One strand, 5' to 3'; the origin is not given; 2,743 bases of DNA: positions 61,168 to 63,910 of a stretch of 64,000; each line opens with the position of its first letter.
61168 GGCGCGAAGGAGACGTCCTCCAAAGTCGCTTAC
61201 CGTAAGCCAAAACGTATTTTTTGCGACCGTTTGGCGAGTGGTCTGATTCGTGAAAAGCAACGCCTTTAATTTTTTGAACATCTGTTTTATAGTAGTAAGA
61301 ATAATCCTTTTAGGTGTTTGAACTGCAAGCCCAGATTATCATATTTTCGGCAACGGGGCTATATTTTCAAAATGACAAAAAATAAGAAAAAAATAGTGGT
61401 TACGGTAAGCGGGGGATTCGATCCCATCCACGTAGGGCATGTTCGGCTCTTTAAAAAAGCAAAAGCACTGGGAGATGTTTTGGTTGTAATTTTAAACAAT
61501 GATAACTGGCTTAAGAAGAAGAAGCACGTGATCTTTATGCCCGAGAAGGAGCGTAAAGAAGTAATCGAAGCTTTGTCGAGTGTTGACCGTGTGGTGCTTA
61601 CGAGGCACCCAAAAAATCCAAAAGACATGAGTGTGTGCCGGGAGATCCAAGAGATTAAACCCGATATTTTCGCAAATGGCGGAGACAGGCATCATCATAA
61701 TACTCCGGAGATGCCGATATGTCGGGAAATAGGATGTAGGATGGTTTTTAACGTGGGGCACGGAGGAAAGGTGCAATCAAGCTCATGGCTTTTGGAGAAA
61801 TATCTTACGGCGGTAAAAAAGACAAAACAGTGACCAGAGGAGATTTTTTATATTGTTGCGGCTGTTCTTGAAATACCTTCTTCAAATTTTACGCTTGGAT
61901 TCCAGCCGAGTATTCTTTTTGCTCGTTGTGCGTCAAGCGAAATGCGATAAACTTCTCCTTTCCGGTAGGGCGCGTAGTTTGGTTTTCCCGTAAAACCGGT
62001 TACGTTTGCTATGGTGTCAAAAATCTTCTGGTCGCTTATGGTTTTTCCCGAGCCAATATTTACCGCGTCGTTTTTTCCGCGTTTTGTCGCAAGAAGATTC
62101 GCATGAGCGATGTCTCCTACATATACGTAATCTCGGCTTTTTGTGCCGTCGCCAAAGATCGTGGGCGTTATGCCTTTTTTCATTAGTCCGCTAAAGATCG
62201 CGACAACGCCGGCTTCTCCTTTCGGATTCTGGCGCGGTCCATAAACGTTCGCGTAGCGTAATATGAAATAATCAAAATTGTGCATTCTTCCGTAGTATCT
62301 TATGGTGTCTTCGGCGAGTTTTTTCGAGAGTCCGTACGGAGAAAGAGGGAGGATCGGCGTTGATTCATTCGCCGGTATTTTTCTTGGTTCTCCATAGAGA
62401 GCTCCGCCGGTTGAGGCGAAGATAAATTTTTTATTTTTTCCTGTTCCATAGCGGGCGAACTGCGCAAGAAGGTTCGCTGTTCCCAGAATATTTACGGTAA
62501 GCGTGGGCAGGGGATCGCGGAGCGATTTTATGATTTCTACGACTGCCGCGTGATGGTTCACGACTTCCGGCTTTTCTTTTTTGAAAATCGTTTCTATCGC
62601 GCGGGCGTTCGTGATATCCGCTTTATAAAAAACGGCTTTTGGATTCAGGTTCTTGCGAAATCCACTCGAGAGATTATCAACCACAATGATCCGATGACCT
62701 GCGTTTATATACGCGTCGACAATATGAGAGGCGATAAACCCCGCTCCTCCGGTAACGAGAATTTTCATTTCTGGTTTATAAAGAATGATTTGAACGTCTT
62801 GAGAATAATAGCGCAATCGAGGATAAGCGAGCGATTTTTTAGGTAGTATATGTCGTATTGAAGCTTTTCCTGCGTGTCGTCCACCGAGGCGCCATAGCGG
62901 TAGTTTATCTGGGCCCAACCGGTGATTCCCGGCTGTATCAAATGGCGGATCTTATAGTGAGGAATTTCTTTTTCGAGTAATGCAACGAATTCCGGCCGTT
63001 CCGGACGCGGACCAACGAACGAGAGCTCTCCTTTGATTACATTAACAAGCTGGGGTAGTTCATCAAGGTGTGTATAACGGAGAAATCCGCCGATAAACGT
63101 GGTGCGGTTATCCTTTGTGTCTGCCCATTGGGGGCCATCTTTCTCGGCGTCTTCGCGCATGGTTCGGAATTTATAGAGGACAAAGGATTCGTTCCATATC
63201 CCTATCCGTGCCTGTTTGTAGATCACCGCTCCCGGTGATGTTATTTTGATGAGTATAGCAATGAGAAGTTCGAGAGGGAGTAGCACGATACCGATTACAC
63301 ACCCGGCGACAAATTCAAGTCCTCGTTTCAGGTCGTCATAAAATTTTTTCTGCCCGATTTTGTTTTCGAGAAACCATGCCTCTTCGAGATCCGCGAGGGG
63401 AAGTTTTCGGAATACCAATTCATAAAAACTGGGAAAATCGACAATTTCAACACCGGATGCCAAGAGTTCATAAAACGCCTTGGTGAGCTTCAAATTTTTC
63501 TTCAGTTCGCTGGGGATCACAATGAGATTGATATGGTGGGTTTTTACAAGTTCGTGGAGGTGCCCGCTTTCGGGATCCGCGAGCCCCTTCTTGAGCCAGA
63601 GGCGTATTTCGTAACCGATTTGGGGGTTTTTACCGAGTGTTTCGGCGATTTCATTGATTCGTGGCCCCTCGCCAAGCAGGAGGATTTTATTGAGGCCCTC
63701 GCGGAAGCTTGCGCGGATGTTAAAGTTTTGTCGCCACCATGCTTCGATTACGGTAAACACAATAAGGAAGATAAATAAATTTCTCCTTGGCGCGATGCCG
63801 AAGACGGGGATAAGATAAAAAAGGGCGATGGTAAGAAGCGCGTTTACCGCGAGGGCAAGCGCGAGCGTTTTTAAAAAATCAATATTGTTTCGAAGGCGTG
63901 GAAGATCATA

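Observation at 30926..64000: About 33-kb surface-glycan island combining fucose, C-methylated sugar and heptose chemistry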

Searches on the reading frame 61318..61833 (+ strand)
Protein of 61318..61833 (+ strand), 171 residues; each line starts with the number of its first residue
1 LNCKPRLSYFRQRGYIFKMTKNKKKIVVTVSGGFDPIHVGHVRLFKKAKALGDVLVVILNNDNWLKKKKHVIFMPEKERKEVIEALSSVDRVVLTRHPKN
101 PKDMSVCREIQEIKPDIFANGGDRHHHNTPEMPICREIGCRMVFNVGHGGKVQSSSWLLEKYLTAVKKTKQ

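Call 9: search_protein_families(library=pfam, proteins=[window:61318-61833:+], max_evalue=0.001)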
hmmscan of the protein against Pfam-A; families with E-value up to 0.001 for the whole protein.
window:61318-61833:+ (171 aa): 2 families
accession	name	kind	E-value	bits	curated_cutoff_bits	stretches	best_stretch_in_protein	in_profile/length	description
PF01467.32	CTP_transf_like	-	4.5e-14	53.2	21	1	32-124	4-90/133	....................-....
PF06574.18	FAD_syn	-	0.00013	22.2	27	1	21-103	3-91/158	FAD synthetase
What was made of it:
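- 61396..61833 (+): TAIL: cytidylyltransferase-family nucleotidyltransferase (RfaE domain II / TagD-like). PF01467 (call 9).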

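Call 28: search_protein_families(library=ncbifam, proteins=[window:61369-61833:+], max_evalue=0.00001)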
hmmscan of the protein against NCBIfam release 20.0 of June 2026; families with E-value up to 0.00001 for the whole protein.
window:61369-61833:+ (154 aa): 10 families
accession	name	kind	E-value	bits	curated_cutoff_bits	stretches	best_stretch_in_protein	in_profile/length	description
TIGR02199.1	rfaE_dom_II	equivalog_domain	4.7e-23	81.6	181.5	1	4-127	8-126/144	D-glycero-beta-D-manno-heptose 1-phosphate adenylyltransferase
NF008454.0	PRK11316.1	equivalog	6.8e-16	57.9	521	1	4-111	336-439/475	bifunctional D-glycero-beta-D-manno-heptose-7-phosphate kinase/D-glycero-beta-D-manno-heptose 1-phosphate adenylyltransferase HldE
TIGR01518.1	g3p_cytidyltrns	equivalog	1.2e-14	54.5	165.4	1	12-107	2-92/125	glycerol-3-phosphate cytidylyltransferase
TIGR00125.1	cyt_tran_rel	domain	3.2e-13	49.6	27.7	1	11-74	2-64/65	adenylyltransferase/cytidyltransferase family protein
NF001985.0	PRK00777.1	subfamily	8.3e-10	38.9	104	1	9-68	5-64/157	pantetheine-phosphate adenylyltransferase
NF005518.0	PRK07143.1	equivalog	9e-09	35.1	232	1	6-77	13-86/281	hypothetical protein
NF045965.1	RibF_rel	equivalog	1.1e-08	34.9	200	1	7-77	13-88/279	FAD synthase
NF002250.0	PRK01170.1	subfamily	4.6e-07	29.6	489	1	11-67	3-58/322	bifunctional pantetheine-phosphate adenylyltransferase/NTP phosphatase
TIGR01510.1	coaD_prev_kdtB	equivalog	4.7e-07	29.9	103.3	1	13-72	4-59/155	pantetheine-phosphate adenylyltransferase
NF004162.0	PRK05627.1-5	equivalog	1.3e-06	28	241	1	4-91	10-99/304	bifunctional riboflavin kinase/FAD synthetase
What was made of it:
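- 61396..61833 (+): TIGR02199, 82 bits, below the 181 cutoff (call 28).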

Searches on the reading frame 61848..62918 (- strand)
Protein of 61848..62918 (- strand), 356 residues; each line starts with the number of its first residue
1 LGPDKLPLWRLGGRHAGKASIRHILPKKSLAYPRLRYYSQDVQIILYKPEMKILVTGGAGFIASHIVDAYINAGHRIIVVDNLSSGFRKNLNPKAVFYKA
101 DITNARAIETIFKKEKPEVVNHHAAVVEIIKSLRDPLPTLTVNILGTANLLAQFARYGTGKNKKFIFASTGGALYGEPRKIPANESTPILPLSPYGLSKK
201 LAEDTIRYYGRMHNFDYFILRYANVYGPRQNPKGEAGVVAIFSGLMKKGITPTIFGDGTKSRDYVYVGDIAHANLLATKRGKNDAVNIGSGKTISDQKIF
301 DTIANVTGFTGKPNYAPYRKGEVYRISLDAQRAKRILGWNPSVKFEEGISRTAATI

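Call 9: search_protein_families(library=pfam, proteins=[window:61848-62918:-], max_evalue=0.001)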
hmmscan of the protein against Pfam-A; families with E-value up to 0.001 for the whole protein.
window:61848-62918:- (356 aa): 8 families
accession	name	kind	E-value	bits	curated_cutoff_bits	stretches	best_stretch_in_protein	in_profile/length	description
PF01370.27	Epimerase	-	1.3e-56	192.2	20.9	1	53-289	1-240/240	NAD dependent epimerase/dehydratase family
PF16363.11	GDP_Man_Dehyd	-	4.5e-55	187.8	27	1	54-351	1-331/332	GDP-mannose 4,6 dehydratase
PF01073.25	3Beta_HSD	-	1.7e-18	67.1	22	1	54-281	1-232/280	3-beta hydroxysteroid dehydrogenase/isomerase family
PF04321.23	RmlD_sub_bind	-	3.2e-15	56.4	27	1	51-231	1-157/287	RmlD substrate binding domain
PF07993.18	NAD_binding_4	-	1.1e-10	41.5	20.1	1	115-265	87-249/258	Male sterility protein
PF02719.21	Polysacc_synt_2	-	2.9e-10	40.2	20.2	1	53-283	1-222/293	Polysaccharide biosynthesis protein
PF00106.31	adh_short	-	0.00064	19.7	26.6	0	53-114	3-70/195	short chain dehydrogenase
PF13460.12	NAD_binding_10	-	0.00073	19.9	27.2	0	57-225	1-146/184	NAD(P)H-binding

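Call 15: find_encoding_contigs(protein=window:61848-62768:-, flank=10000, max_places=4)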
Protein window:61848-62768:- (306 aa): 5 contigs read that carry it; 1 place shown.
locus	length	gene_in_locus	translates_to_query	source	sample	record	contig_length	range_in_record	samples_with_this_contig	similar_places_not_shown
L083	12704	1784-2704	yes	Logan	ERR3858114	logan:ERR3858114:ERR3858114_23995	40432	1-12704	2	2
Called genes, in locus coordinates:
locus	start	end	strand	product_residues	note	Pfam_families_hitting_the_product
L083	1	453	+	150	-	?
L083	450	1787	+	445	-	PF02397:Bac_transf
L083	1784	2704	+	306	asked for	PF01073:3Beta_HSD, PF01370:Epimerase, PF02719:Polysacc_synt_2, PF04321:RmlD_sub_bind, PF16363:GDP_Man_Dehyd, PF07993:NAD_binding_4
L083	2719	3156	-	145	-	PF01467:CTP_transf_like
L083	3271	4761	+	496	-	PF01943:Polysacc_synt, PF03023:MurJ, PF13440:Polysacc_synt_3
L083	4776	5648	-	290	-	PF00535:Glycos_transf_2, PF10111:Glyco_tranf_2_2, PF13641:Glyco_tranf_2_3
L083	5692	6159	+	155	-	PF00892:EamA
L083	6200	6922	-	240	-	PF00483:NTP_transferase, PF12804:NTP_transf_3 (weak)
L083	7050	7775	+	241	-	-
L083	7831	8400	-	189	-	PF08645:PNK3P, PF00702:Hydrolase (weak), PF13419:HAD_2, PF13242:Hydrolase_like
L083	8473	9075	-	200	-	PF13580:SIS_2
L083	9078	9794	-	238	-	PF00923:TAL_FSA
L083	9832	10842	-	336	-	PF01408:GFO_IDH_MocA, PF03447:NAD_binding_3, PF03807:F420_oxidored (weak), PF02894:GFO_IDH_MocA_C, PF22725:GFO_IDH_MocA_C3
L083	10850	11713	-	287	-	PF00106:adh_short, PF01370:Epimerase (weak), PF08659:KR, PF23441:SDR, PF13561:adh_short_C2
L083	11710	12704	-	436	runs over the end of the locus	PF03721:UDPG_MGDP_dh_N, PF00984:UDPG_MGDP_dh, PF03720:UDPG_MGDP_dh_C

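Call 28: search_protein_families(library=ncbifam, proteins=[window:61848-62768:-], max_evalue=0.00001)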
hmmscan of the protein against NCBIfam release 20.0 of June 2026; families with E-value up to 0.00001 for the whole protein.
window:61848-62768:- (306 aa): 21 families
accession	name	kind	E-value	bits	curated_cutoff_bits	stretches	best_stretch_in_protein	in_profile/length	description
TIGR01179.1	galE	equivalog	4.1e-56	190.2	262.3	1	2-297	1-315/332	UDP-glucose 4-epimerase GalE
TIGR01181.1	dTDP_gluc_dehyt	equivalog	1.4e-46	159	365.1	1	2-303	1-308/321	dTDP-glucose 4,6-dehydratase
TIGR02197.1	heptose_epim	equivalog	1.2e-33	116.6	274.6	1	3-300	1-307/316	ADP-glyceromanno-heptose 6-epimerase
NF007956.0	PRK10675.1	subfamily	1.1e-30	106.9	394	1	1-297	1-320/338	UDP-glucose 4-epimerase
TIGR04180.1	EDH_00030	hypoth_equivalog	2.4e-30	105.6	475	1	3-293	1-296/297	NAD-dependent 4,6-dehydratase LegB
NF007490.0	PRK10084.1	subfamily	5.3e-30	104.6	649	1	1-302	1-330/361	dTDP-glucose 4,6-dehydratase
NF011728.1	PRK15181.1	equivalog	1.2e-29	103.4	760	1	3-302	18-333/348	Vi polysaccharide biosynthesis UDP-N-acetylglucosaminuronic acid C-4 epimerase TviC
NF007582.0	PRK10217.1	equivalog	1.8e-28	99.7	698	1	2-303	3-328/355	dTDP-glucose 4,6-dehydratase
NF008360.0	PRK11150.1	equivalog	1.1e-24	87.2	452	1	106-254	102-251/310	ADP-glyceromanno-heptose 6-epimerase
NF047922.1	GDPFucSynFcl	equivalog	4.8e-18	65.6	500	1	48-302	35-297/308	GDP-L-fucose synthase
TIGR01472.1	gmd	equivalog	4.6e-16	58.9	415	1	46-253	57-264/342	GDP-mannose 4,6-dehydratase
TIGR02622.1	CDP_4_6_dhtase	equivalog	3.6e-15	55.9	278.45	1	2-107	6-118/352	CDP-glucose 4,6-dehydratase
TIGR03466.1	HpnA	hypoth_equivalog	2.9e-14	52.7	367.65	1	1-296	1-283/327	hopanoid-associated sugar epimerase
TIGR01214.1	rmlD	equivalog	3.8e-14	52.4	224.05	1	2-180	1-155/285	dTDP-4-dehydrorhamnose reductase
NF043036.1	ErythonDh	equivalog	8.4e-14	51.5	325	1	1-175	1-179/321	D-erythronate dehydrogenase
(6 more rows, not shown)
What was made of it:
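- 61848..62768 (-): TAIL: GalE-like 4-epimerase, overlapping the stop of the phosphoglycosyl transferase gene by 4 nt. TIGR01179, 190 bits, below the 262 cutoff (call 28).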

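Call 48: search_protein_families(library=pfam, proteins=[L083:1-453:+], max_evalue=1)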
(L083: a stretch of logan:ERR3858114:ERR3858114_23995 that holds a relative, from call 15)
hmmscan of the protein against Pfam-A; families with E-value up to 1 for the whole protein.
L083:1-453:+ (150 aa): 3 families
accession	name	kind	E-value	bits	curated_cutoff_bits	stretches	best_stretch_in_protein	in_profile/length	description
PF13632.12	Glyco_trans_2_3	-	3.5e-06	27.4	27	1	8-102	26-117/198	Glycosyl transferase family group 2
PF02709.20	Glyco_transf_7C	-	0.00025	21.1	23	1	54-93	19-59/78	N-terminal domain of galactosyltransferase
PF13506.12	Glyco_transf_21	-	0.0028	17.6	21.7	1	14-100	64-148/174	Glycosyl transferase family 21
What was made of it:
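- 62765..64000 (-): TAIL: WbaP-like polyprenyl-phosphate phosphoglycosyl transferase, the initiating enzyme. It is cut by the window end; the full gene is 445 aa and reaches about 64102. Full gene, followed by a further GT2 fragment, in L083 (calls 15, 48).
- Checked: The WbaP-like gene extends to about 64102 and is followed by another GT2 gene (L083, calls 15, 48).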

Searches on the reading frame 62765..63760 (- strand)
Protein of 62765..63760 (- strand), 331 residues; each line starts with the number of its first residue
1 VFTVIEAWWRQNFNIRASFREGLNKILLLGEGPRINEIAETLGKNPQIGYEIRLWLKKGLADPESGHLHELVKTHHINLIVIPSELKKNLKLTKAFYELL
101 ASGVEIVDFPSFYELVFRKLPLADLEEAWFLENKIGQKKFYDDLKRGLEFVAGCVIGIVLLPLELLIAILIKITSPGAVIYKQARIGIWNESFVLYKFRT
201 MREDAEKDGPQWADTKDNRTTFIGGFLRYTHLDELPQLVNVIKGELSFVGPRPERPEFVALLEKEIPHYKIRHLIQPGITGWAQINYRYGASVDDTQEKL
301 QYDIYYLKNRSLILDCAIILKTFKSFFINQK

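Call 9: search_protein_families(library=pfam, proteins=[window:62765-63760:-], max_evalue=0.001)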
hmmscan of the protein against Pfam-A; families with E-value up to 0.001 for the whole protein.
window:62765-63760:- (331 aa): 1 family
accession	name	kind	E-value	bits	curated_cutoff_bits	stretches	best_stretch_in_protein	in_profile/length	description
PF02397.22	Bac_transf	-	4.5e-62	209.2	27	1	145-327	1-178/179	Bacterial sugar transferase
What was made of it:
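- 62765..64000 (-): Bac_transf, 209 bits (call 9).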
